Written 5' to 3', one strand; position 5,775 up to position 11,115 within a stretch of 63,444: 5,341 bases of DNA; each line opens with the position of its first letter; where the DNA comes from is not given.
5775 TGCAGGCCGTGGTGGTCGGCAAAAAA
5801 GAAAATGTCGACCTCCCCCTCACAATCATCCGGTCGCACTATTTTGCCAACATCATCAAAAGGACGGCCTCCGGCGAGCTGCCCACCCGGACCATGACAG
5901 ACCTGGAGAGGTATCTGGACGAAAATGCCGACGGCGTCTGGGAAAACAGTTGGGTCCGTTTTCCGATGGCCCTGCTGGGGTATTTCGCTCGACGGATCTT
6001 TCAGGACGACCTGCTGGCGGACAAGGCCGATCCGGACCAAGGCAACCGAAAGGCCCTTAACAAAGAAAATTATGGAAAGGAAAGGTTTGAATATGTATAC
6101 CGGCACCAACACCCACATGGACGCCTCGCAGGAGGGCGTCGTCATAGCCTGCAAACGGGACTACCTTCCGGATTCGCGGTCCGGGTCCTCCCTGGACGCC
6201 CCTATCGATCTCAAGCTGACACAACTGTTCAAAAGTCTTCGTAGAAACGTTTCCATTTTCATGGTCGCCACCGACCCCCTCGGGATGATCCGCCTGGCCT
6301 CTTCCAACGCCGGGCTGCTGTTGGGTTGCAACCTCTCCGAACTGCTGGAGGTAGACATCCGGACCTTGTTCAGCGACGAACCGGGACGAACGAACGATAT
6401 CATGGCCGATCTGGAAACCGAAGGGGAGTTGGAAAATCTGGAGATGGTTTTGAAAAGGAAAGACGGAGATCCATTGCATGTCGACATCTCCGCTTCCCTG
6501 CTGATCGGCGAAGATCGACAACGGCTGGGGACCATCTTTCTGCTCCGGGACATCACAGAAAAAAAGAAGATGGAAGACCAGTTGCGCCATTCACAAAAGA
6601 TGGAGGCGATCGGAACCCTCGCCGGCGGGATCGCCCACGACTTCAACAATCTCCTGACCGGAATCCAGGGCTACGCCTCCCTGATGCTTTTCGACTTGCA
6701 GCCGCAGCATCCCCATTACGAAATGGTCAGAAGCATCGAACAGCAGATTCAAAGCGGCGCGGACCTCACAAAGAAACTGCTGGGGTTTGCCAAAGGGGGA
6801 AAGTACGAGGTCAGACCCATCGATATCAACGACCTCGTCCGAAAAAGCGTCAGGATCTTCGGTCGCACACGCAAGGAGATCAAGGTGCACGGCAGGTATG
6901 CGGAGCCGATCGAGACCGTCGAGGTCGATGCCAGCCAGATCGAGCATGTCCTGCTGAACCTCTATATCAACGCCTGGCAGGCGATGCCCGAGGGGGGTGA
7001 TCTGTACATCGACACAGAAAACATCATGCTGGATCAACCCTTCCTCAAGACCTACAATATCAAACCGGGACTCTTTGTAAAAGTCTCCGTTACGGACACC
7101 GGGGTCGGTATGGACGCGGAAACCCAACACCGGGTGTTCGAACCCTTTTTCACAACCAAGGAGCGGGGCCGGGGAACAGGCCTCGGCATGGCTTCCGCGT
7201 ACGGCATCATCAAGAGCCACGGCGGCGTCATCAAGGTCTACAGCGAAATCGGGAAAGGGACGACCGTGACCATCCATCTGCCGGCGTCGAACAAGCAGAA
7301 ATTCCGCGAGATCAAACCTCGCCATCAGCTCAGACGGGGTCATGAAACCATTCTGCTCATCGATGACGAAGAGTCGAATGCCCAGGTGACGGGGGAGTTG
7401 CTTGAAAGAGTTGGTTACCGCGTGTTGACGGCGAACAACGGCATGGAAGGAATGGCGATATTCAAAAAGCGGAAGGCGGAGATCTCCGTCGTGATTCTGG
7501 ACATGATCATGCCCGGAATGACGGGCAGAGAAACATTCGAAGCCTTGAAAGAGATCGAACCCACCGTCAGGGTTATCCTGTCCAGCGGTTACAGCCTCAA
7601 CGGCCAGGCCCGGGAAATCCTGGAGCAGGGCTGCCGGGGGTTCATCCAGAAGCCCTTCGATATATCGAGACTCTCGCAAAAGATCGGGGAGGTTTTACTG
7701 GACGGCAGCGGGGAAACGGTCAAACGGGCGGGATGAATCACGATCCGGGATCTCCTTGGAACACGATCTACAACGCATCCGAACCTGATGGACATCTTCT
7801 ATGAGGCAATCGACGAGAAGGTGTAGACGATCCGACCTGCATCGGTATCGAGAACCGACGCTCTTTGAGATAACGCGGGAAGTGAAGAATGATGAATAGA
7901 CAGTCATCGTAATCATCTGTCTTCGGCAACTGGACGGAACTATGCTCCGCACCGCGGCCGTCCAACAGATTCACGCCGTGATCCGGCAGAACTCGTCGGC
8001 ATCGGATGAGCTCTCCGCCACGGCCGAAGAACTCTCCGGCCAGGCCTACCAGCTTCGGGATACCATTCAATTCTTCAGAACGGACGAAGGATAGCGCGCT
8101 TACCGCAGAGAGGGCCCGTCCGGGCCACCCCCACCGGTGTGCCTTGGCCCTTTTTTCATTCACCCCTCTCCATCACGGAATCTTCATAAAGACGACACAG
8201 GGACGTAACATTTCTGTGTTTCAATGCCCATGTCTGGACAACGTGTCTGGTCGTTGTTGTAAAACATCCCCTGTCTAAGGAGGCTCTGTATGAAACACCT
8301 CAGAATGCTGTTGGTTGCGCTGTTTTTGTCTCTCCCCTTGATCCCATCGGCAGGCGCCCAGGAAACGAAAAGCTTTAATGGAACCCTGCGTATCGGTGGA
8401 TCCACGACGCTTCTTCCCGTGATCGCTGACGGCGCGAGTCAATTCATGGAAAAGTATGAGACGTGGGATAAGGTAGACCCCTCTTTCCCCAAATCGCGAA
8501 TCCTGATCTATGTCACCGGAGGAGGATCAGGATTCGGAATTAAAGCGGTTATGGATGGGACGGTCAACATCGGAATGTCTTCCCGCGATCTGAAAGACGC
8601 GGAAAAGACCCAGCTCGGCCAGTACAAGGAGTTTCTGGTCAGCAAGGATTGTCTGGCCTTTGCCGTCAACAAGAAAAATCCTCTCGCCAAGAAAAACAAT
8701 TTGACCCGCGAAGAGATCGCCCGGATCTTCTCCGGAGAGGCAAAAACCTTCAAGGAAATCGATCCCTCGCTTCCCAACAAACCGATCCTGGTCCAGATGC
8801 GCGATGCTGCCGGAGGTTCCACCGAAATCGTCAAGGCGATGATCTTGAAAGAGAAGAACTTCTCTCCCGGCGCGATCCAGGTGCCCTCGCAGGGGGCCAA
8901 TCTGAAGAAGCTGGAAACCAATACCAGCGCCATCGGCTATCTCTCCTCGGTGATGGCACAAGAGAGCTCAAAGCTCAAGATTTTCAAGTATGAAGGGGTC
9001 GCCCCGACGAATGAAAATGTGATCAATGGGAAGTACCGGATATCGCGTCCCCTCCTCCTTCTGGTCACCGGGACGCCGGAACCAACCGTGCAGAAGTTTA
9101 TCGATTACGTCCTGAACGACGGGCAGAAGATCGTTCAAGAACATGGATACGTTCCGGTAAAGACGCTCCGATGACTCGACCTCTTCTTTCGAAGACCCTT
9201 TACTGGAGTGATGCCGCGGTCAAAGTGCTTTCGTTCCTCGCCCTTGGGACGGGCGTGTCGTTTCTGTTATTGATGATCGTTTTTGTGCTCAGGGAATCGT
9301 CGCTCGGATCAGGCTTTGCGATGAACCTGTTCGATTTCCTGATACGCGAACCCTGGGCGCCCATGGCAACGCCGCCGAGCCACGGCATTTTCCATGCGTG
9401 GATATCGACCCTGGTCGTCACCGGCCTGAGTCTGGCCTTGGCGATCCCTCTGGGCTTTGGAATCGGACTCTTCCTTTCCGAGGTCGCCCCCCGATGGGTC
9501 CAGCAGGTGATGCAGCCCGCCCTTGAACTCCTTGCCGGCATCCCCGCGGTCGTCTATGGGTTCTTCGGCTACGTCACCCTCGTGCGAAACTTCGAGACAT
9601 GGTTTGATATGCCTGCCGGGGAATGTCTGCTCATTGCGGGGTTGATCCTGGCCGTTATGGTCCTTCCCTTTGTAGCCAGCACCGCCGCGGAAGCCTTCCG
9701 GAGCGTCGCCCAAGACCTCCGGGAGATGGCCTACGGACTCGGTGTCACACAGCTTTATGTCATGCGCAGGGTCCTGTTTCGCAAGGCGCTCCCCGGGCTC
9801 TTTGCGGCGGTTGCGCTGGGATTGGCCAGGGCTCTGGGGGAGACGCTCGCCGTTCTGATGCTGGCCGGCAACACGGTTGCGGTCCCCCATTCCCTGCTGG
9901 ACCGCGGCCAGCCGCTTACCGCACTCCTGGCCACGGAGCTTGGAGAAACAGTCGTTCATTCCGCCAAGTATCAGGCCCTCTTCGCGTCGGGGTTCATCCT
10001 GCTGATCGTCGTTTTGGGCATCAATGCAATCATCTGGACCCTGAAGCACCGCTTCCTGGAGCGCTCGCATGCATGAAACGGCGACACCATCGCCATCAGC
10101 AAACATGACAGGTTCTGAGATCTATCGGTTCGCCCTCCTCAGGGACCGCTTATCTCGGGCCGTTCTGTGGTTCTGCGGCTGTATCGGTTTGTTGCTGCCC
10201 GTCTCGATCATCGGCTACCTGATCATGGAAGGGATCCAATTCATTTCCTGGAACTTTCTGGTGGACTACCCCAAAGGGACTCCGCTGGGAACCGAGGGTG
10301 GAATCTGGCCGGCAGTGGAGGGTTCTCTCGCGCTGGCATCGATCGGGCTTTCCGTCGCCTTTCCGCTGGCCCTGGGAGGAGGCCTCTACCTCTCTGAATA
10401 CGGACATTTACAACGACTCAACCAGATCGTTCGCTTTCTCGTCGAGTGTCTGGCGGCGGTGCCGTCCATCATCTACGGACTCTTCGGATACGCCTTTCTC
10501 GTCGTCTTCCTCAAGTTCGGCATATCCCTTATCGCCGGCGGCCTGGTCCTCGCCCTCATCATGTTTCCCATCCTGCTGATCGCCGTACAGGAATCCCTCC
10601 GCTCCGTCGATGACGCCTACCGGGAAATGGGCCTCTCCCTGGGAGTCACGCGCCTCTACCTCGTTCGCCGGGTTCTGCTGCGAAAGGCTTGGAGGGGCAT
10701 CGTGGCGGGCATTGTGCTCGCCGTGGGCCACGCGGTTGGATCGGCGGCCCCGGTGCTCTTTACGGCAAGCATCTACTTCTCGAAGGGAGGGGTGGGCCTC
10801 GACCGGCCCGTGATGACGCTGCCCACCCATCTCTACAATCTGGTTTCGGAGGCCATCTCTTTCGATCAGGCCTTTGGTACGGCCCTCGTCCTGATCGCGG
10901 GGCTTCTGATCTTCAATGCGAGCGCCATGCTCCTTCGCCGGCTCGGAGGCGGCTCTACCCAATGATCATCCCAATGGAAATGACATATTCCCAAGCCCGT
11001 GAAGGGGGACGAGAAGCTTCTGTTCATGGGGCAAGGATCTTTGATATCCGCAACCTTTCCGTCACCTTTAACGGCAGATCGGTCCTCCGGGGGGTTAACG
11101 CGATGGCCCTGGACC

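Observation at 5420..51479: Fourteen 11-bp-phased Pho-box-like arrays tie almost every operon in the window to one regulon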

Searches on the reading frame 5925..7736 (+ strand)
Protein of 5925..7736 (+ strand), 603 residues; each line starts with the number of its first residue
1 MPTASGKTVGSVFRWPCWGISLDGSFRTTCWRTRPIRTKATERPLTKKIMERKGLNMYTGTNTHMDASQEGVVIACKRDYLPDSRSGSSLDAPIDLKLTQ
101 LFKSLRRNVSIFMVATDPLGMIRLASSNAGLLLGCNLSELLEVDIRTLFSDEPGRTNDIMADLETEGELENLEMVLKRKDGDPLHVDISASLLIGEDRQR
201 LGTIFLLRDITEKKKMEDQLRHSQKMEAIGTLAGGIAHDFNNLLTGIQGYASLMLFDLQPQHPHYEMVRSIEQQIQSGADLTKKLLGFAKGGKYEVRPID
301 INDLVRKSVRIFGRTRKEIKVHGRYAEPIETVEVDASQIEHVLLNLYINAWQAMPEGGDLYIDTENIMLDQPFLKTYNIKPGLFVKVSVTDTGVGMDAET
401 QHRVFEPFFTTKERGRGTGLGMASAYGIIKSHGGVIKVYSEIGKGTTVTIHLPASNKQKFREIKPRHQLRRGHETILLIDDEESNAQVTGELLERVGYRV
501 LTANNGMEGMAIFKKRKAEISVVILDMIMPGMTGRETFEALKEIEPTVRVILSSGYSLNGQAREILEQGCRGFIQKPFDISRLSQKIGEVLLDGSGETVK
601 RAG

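Call 5: search_protein_families(library=pfam, proteins=[window:5925-7736:+], max_evalue=0.00001)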
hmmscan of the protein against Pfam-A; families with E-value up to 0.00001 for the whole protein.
window:5925-7736:+ (603 aa): 5 families
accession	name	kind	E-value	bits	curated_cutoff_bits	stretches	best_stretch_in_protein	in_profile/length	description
PF00072.30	Response_reg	-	9.4e-23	80.9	30.2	1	476-587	1-110/111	Response regulator receiver domain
PF02518.31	HATPase_c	-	8.4e-21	74.9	26.4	1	335-455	2-110/111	Histidine kinase-, DNA gyrase B-, and HSP90-like ATPase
PF13426.13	PAS_9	-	3.2e-10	40.6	27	1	110-212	3-103/103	PAS domain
PF00512.31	HisKA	-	1.9e-07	31.5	26.9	1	230-290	3-62/66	His Kinase A (phospho-acceptor) domain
PF00989.32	PAS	-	2.6e-07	31.1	22.6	1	108-210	9-113/113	PAS fold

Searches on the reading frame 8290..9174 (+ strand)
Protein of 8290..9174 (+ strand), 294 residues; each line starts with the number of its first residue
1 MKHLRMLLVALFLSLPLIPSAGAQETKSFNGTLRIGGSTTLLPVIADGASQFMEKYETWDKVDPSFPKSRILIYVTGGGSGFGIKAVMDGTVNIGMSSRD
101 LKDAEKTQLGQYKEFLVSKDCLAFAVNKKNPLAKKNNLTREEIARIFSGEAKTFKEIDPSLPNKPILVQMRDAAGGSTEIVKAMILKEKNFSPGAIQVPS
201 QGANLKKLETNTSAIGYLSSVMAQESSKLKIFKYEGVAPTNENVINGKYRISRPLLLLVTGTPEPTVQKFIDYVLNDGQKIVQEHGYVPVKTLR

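Call 5: search_protein_families(library=pfam, proteins=[window:8290-9174:+], max_evalue=0.00001)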
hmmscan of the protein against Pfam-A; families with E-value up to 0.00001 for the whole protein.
window:8290-9174:+ (294 aa): 1 family
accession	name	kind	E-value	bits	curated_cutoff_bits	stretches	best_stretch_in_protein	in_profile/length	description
PF12849.12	PBP_like_2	-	4.8e-32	112.2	27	1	31-277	10-266/267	PBP superfamily domain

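Call 46: search_protein_families(library=ncbifam, proteins=[window:8290-9174:+], max_evalue=0.00001)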
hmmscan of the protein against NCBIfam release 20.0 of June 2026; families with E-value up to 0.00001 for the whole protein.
window:8290-9174:+ (294 aa): 3 families
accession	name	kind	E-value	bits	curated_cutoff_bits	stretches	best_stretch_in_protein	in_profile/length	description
TIGR02136.1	ptsS_2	subfamily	1e-54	185.7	206.6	1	18-290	25-295/295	phosphate ABC transporter substrate-binding protein PstS family protein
TIGR00975.1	3a0107s03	equivalog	5e-12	45.5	205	1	47-182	4-147/315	phosphate ABC transporter substrate-binding protein PstS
TIGR04505.1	PtsS_plasma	equivalog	9.1e-07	28.6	175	0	27-124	25-111/334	phosphate ABC transporter substrate-binding protein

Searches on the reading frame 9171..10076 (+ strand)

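Call 5: search_protein_families(library=pfam, proteins=[window:9171-10076:+], max_evalue=0.00001)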
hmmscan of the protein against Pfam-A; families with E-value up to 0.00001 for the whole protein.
window:9171-10076:+ (301 aa): 1 family
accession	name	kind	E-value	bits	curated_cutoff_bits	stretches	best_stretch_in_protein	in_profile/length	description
PF00528.27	BPD_transp_1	-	6.5e-16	59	26.4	1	95-286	1-169/184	Binding-protein-dependent transport system inner membrane component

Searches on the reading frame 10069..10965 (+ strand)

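Call 5: search_protein_families(library=pfam, proteins=[window:10069-10965:+], max_evalue=0.00001)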
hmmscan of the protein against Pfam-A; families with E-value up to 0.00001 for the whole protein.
window:10069-10965:+ (298 aa): 1 family
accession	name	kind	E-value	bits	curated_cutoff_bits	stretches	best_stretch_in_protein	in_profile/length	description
PF00528.27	BPD_transp_1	-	3.2e-15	56.7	26.4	1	105-291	5-176/184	Binding-protein-dependent transport system inner membrane component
